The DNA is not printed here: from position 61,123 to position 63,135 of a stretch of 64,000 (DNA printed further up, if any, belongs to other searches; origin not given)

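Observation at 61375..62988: Membrane HD-GYP phosphodiesterase carrying a PT-rich linker and a C-terminal PKD-like domain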

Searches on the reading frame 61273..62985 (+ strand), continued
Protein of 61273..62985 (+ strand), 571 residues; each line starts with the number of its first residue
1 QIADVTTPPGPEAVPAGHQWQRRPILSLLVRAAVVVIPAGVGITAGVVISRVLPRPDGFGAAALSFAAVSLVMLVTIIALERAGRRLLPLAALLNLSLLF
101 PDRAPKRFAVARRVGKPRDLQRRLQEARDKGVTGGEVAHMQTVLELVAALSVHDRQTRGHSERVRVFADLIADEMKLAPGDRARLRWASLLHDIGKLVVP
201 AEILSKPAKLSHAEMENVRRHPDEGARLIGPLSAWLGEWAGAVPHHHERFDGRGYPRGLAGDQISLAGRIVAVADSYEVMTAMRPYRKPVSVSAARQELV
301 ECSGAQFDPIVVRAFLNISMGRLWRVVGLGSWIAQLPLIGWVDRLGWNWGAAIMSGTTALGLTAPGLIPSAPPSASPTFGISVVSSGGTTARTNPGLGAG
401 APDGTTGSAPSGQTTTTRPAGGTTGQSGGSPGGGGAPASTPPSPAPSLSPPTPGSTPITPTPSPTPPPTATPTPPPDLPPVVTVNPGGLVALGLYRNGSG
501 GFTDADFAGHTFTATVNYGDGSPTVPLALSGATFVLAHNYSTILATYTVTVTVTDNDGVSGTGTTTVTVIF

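Call 49: search_protein_families(library=pfam, alignment_id=A5, max_evalue=0.001)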
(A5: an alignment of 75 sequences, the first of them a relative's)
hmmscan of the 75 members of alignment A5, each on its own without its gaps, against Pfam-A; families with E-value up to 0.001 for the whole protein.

A. member 1, P0239 (689 aa): 2 families
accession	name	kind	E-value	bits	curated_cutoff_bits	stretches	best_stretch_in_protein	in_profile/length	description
PF13487.12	HD_5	-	3.1e-38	131.6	27.2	1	139-302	4-169/170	HD domain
PF01966.28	HD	-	1e-17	64.9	22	1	151-272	3-116/116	HD domain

B. families by the number of members that match (of 75 scanned): 32 families (the first 25 are shown)
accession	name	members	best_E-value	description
PF13487.12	HD_5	75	6.6e-42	HD domain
PF01966.28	HD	75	1.8e-23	HD domain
PF17963.7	Big_9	12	1.4e-114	Bacterial Ig domain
PF17892.7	Cadherin_5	11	7.1e-87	Cadherin-like domain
PF17803.7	Cadherin_4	9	1e-86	Bacterial cadherin-like domain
PF00041.27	fn3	5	1.2e-24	Fibronectin type III domain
PF00990.26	GGDEF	2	3.9e-34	Diguanylate cyclase, GGDEF domain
PF00805.28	Pentapeptide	2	7.9e-32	Pentapeptide repeats (8 copies)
PF13599.13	Pentapeptide_4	2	3.2e-21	Pentapeptide repeat region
PF13576.12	Pentapeptide_3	2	1.6e-14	Pentapeptide repeats (9 copies)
PF05345.18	He_PIG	2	2e-13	Putative Ig domain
PF13385.13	Laminin_G_3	1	1.1e-27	Concanavalin A-like lectin/glucanases superfamily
PF19076.6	CshA_repeat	1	4.7e-15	Surface adhesin CshA repetitive domain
PF03793.24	PASTA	1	1.2e-14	PASTA domain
PF16640.11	Big_3_5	1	2.4e-12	Bacterial Ig-like domain (group 3)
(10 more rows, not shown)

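Call 52: list_cluster_members(proteins=[P0165, P0172, P0210, P0218, P0178, P0224, P0248, P0280, P0303, P0252])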
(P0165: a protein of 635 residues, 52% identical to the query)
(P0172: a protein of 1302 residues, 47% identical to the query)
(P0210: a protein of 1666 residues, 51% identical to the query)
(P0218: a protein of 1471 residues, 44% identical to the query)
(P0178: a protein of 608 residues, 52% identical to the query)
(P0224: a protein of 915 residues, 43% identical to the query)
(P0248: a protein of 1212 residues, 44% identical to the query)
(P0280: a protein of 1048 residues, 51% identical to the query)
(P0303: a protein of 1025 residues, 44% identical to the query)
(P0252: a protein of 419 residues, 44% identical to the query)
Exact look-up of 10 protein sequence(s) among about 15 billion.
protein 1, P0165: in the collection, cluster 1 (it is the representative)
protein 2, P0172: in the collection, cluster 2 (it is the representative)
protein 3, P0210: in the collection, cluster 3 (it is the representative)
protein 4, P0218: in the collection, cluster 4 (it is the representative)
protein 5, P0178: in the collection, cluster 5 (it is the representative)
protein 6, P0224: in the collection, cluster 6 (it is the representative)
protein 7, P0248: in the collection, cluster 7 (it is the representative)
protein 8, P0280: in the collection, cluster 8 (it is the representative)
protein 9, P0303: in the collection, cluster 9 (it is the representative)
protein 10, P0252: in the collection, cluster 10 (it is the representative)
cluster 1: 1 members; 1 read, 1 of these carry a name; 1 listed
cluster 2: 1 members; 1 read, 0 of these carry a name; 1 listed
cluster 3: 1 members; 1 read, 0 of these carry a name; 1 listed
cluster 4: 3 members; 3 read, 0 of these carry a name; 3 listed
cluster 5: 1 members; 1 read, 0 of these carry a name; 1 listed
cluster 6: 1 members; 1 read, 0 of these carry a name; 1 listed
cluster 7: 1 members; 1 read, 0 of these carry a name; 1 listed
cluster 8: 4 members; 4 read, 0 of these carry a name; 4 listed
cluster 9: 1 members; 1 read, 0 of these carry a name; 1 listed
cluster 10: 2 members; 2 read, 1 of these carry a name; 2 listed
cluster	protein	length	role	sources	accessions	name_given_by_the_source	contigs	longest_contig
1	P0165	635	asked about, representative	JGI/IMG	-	hypothetical protein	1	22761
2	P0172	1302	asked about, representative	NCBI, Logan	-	-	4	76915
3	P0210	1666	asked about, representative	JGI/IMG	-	-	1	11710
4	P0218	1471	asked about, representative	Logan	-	-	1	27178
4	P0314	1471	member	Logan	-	-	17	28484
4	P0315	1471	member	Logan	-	-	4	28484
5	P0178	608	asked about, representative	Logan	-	-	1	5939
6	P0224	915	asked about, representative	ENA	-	-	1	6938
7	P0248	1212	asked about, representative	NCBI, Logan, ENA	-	-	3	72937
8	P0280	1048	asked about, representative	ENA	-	-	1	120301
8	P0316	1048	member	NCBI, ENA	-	-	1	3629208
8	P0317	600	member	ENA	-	-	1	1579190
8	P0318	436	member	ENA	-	-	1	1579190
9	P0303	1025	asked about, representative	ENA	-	-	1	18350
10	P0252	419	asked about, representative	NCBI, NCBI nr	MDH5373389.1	MAG: HD-GYP domain-containing protein, partial [Acidimicrobiia bacterium] | HD-GYP domain-containing protein [Acidimicrobiia bacterium]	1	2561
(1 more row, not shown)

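Call 54: find_encoding_contigs(protein=P0248, flank=6000, max_places=2)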
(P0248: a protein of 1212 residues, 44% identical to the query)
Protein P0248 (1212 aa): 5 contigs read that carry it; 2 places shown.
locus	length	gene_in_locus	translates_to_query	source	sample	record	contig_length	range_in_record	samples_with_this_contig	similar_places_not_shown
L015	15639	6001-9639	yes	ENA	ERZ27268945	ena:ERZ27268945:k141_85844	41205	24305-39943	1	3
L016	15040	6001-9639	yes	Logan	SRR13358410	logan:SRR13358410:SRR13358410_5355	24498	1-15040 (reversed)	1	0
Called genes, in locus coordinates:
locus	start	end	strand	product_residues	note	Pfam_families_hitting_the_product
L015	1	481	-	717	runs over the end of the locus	PF00989:PAS, PF13188:PAS_8 (faint), PF08448:PAS_4, PF12860:PAS_7 (faint), PF08447:PAS_3, PF01590:GAF, PF13185:GAF_2 (weak), PF07228:SpoIIE, +1 more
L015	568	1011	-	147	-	PF13581:HATPase_c_2 (weak)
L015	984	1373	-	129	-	PF06736:TMEM175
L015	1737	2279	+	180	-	-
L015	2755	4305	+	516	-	PF25390:WD40_RLD, PF13540:RCC1_2, PF00415:RCC1 (weak), PF13540:RCC1_2, PF00415:RCC1 (weak), PF13540:RCC1_2 (weak), PF25390:WD40_RLD, PF13540:RCC1_2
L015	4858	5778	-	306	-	PF00990:GGDEF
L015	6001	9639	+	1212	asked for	PF01966:HD, PF13487:HD_5, PF17963:Big_9, PF17803:Cadherin_4, PF17892:Cadherin_5, PF17963:Big_9, PF17803:Cadherin_4, PF17892:Cadherin_5, +4 more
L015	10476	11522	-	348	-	PF07228:SpoIIE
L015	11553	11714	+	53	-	-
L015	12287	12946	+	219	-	-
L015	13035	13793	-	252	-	-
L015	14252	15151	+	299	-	PF02368:Big_2, PF22359:Big-like (faint), PF26182:Ig_NUP210_5th (faint), PF02368:Big_2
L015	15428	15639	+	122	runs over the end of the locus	-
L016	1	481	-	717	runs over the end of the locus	PF00989:PAS, PF13188:PAS_8 (faint), PF08448:PAS_4, PF12860:PAS_7 (faint), PF08447:PAS_3, PF01590:GAF, PF13185:GAF_2 (weak), PF07228:SpoIIE, +1 more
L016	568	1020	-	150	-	PF13581:HATPase_c_2 (weak)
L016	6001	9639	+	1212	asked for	PF01966:HD, PF13487:HD_5, PF17963:Big_9, PF17803:Cadherin_4, PF17892:Cadherin_5, PF17963:Big_9, PF17803:Cadherin_4, PF17892:Cadherin_5, +4 more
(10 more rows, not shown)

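Call 55: find_encoding_contigs(protein=P0037, flank=6000, max_places=2)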
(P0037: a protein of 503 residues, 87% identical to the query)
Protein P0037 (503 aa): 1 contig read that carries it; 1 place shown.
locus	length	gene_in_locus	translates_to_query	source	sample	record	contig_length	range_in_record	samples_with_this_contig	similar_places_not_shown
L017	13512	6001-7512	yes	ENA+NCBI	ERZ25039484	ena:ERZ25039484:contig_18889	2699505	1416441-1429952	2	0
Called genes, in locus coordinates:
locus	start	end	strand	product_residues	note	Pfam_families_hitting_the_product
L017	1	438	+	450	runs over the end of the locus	PF00171:Aldedh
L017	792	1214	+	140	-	PF00106:adh_short, PF13561:adh_short_C2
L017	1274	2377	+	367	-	PF00195:Chal_sti_synt_N, PF08392:FAE1_CUT1_RppA, PF08545:ACP_syn_III (weak), PF02797:Chal_sti_synt_C, PF08541:ACP_syn_III_C (weak)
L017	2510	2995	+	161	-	PF04191:PEMT, PF04140:ICMT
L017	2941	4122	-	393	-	PF01266:DAO (weak), PF01494:FAD_binding_3, PF04820:Trp_halogenase (faint), PF13450:NAD_binding_8 (weak)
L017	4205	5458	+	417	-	PF09335:VTT_dom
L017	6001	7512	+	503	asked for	PF01966:HD, PF13487:HD_5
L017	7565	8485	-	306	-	-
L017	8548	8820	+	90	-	-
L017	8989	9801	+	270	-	PF00370:FGGY_N (faint)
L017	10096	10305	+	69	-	-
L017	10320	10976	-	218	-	PF00480:ROK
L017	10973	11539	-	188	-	PF12802:MarR_2 (faint), PF00480:ROK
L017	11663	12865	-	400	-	PF02653:BPD_transp_2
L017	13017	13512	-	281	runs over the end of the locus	PF00005:ABC_tran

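Call 56: find_encoding_contigs(protein=P0316, flank=5000, max_places=1)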
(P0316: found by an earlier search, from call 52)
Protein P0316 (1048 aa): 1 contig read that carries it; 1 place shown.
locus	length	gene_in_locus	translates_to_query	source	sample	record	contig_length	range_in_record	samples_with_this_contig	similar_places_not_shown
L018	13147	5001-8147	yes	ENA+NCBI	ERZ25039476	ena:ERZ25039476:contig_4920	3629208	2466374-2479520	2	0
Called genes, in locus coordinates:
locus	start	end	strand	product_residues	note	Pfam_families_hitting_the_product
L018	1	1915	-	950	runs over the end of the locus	PF00082:Peptidase_S8, PF17957:Big_7 (weak), PF13860:FlgD_ig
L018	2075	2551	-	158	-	-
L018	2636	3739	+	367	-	PF01068:DNA_ligase_A_M, PF04679:DNA_ligase_A_C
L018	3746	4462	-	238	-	PF01872:RibD_C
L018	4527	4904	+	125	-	PF07291:MauE (weak)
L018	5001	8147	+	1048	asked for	PF01966:HD, PF13487:HD_5, PF17803:Cadherin_4, PF17892:Cadherin_5, PF17963:Big_9, PF17803:Cadherin_4, PF17892:Cadherin_5, PF17963:Big_9, +10 more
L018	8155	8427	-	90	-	-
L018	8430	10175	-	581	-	PF00128:Alpha-amylase, PF11941:DUF3459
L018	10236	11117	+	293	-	PF03976:PPK2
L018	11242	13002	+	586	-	PF13088:BNR_2 (faint)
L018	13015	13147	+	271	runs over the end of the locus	PF19816:DUF6299 (weak)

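Call 57: find_encoding_contigs(protein=P0172, flank=5000, max_places=1)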
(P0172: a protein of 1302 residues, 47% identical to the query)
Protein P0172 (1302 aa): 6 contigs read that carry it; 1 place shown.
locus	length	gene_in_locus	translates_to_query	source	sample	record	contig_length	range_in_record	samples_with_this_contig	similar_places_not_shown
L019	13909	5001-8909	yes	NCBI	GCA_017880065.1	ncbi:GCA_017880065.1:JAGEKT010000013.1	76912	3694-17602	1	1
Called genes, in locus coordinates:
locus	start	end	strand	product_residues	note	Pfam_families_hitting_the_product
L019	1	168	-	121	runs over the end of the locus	PF06103:DUF948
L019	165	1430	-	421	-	PF00158:Sigma54_activat (faint), PF13191:AAA_16 (faint), PF00004:AAA, PF05496:RuvB_N, PF07728:AAA_5, PF16193:AAA_assoc_2, PF12002:MgsA_C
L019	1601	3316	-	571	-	PF01336:tRNA_anti-codon, PF00152:tRNA-synt_2, PF02938:GAD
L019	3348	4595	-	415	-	PF13393:tRNA-synt_His, PF00587:tRNA-synt_2b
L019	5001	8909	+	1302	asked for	PF01966:HD, PF13487:HD_5, PF19077:Big_13 (faint), PF20164:GspA_SrpA_N (faint), PF22352:K319L-like_PKD (faint), PF24421:Ig_J (faint), PF12245:Big_3_2 (faint), PF13750:Big_3_3 (faint), +1 more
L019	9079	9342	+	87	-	-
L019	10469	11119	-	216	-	PF02663:FmdE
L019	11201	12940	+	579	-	PF00496:SBP_bac_5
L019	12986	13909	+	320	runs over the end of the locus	PF19300:BPD_transp_1_N (faint), PF00528:BPD_transp_1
